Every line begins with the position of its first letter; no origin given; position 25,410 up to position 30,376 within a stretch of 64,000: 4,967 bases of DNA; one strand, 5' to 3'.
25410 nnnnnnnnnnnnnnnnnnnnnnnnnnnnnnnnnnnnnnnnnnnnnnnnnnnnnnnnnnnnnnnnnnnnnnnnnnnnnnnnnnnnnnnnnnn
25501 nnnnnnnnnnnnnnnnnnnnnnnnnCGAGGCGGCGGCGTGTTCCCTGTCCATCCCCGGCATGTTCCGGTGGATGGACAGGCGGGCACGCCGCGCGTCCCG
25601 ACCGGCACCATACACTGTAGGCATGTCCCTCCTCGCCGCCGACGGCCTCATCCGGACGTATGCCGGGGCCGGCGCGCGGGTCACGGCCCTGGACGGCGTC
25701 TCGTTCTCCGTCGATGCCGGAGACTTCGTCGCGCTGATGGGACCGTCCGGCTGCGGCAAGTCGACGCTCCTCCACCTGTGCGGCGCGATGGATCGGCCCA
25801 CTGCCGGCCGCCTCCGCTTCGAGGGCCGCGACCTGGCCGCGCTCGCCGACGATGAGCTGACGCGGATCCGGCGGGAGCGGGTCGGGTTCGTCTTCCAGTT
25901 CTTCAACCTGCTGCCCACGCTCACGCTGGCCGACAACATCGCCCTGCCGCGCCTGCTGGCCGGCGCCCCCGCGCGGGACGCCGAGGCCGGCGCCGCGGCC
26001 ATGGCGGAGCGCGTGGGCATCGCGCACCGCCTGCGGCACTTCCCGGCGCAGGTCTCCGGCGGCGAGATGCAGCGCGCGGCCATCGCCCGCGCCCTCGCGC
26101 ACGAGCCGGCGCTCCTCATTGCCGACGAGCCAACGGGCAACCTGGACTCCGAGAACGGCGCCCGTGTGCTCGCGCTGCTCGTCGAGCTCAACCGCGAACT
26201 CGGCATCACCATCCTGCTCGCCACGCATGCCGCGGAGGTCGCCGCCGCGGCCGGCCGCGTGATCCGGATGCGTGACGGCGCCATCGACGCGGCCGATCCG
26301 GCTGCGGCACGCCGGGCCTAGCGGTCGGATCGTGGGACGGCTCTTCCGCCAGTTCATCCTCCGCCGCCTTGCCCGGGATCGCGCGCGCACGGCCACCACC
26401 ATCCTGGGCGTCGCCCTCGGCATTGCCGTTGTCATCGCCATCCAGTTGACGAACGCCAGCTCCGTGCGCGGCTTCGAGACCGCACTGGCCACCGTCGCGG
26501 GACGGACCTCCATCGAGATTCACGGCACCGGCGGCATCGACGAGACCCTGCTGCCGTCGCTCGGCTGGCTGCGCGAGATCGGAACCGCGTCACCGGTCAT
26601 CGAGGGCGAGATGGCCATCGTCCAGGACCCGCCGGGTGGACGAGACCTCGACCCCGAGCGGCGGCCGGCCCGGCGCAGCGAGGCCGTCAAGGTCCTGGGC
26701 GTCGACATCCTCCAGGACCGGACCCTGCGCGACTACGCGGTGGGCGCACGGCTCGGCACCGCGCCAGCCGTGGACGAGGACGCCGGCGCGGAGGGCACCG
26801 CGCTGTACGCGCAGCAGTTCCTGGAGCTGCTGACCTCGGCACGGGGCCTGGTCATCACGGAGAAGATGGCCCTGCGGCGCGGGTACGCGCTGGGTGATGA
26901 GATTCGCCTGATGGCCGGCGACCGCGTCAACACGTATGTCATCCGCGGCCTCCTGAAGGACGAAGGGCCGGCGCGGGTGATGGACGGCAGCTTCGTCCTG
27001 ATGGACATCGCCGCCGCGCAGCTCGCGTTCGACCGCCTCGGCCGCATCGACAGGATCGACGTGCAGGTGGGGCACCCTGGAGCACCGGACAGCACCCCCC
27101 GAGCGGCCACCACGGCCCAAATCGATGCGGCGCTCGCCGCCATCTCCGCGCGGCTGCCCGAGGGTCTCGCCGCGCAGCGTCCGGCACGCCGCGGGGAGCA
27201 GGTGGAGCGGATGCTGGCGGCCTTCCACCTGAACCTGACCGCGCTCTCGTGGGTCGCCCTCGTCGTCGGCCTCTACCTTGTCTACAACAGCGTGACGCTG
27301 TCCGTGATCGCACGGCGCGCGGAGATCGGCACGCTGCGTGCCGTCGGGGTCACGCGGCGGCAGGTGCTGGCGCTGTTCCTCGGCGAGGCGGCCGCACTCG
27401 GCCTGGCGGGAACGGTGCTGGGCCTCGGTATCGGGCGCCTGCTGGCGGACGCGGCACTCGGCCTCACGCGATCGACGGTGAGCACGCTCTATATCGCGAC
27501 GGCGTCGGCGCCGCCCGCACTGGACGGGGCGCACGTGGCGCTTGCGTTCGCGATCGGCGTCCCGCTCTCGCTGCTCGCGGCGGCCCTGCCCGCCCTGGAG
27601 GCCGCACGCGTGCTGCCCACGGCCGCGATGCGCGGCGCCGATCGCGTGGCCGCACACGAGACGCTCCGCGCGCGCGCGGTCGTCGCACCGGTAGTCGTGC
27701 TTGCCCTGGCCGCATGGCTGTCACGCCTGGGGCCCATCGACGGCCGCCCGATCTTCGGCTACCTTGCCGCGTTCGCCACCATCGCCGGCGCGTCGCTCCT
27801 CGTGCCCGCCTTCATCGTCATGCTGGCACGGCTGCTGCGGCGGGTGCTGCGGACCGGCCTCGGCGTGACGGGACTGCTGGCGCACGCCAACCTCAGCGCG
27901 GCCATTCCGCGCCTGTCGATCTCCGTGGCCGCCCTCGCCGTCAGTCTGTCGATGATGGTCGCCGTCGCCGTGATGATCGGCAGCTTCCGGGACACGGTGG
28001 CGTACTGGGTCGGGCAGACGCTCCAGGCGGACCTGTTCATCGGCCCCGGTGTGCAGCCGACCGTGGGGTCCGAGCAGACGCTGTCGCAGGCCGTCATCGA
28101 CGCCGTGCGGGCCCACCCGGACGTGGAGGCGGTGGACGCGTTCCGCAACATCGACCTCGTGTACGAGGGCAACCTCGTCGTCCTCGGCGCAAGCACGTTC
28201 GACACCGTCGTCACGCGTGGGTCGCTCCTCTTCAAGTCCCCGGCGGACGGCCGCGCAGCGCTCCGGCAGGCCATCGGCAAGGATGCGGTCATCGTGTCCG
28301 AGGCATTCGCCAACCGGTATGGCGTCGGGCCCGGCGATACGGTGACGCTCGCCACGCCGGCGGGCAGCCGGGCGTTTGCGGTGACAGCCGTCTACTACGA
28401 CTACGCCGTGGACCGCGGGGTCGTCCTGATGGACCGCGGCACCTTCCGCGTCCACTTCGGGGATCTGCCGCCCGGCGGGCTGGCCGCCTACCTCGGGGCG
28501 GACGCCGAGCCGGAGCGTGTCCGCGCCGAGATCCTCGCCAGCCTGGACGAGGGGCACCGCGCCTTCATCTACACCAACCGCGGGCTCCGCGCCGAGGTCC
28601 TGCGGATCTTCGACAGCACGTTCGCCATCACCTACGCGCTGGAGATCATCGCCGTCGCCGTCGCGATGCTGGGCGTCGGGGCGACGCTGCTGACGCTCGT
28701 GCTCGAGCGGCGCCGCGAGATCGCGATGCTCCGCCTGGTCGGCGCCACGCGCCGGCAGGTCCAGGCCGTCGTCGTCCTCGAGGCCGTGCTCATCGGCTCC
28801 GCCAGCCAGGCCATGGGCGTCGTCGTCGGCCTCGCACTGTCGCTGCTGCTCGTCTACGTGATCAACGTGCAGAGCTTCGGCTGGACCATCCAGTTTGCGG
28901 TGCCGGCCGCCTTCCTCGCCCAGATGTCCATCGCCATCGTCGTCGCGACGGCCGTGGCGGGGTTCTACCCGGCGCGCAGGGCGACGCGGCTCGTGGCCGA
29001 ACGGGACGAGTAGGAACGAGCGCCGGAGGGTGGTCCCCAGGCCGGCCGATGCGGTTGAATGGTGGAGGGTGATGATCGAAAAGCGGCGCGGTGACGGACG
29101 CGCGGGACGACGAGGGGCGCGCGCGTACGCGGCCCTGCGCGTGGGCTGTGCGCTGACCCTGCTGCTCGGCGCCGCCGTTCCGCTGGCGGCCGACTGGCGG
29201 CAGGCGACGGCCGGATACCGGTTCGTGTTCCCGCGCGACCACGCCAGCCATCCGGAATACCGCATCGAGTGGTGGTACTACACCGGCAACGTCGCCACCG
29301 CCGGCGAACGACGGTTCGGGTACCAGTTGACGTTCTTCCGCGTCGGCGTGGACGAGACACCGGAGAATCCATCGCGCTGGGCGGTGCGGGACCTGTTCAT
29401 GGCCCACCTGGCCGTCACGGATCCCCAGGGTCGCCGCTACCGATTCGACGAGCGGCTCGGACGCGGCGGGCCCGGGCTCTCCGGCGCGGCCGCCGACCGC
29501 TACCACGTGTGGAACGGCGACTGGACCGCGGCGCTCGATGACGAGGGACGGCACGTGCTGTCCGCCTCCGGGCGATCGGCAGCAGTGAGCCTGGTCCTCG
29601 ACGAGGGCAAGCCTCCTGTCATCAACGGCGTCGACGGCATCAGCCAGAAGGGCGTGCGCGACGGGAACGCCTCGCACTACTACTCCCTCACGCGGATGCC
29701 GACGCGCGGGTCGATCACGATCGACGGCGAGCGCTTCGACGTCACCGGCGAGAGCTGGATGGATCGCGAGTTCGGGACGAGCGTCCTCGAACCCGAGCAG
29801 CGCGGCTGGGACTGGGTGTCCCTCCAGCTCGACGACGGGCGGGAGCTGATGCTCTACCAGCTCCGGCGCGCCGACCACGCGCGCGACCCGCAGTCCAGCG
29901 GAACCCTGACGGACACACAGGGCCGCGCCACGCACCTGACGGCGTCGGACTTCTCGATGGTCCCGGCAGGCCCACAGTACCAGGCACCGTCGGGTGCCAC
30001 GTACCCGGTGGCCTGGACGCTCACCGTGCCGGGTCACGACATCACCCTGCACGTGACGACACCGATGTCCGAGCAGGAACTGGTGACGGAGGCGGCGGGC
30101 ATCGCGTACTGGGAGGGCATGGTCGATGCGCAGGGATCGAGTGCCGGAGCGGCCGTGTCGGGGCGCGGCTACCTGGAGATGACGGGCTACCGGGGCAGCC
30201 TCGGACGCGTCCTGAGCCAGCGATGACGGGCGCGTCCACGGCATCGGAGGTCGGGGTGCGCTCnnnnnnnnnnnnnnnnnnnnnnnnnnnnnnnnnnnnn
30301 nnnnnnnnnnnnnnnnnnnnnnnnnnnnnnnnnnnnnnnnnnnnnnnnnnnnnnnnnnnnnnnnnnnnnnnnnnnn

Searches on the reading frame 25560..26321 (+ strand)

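Call 53: search_protein_families(library=pfam, proteins=[window:25560-26321:+], max_evalue=0.001)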
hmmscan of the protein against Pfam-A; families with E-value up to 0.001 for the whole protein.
window:25560-26321:+ (253 aa): 2 families
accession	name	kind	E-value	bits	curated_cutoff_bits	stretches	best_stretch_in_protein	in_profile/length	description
PF00005.33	ABC_tran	-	1.2e-32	113.8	25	1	44-192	1-136/137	ABC transporter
PF13481.12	AAA_25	-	0.0002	21.5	27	0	52-71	31-50/195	AAA domain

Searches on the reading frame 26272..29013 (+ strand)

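Call 53: search_protein_families(library=pfam, proteins=[window:26272-29013:+], max_evalue=0.001)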
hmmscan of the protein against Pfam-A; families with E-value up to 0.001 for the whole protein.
window:26272-29013:+ (913 aa): 2 families
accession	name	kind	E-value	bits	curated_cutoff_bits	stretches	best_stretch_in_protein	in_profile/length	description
PF02687.27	FtsX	-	9.9e-35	119.6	25.5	2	792-906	5-117/120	FtsX-like permease C-terminal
PF12704.14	MacB_PCD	-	3.4e-13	50.8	27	2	550-754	3-204/207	MacB-like periplasmic core domain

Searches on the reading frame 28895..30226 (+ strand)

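Call 53: search_protein_families(library=pfam, proteins=[window:28895-30226:+], max_evalue=0.001)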
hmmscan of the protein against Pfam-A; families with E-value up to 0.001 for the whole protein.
window:28895-30226:+ (443 aa): 2 families
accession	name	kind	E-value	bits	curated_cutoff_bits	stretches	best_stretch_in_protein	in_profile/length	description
PF07143.17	CrtC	-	7.7e-55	186.5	22.5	1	124-295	1-168/168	CrtC N-terminal lipocalin domain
PF17186.10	Lipocalin_9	-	6.4e-41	140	26.2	1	298-432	1-131/131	Lipocalin-like domain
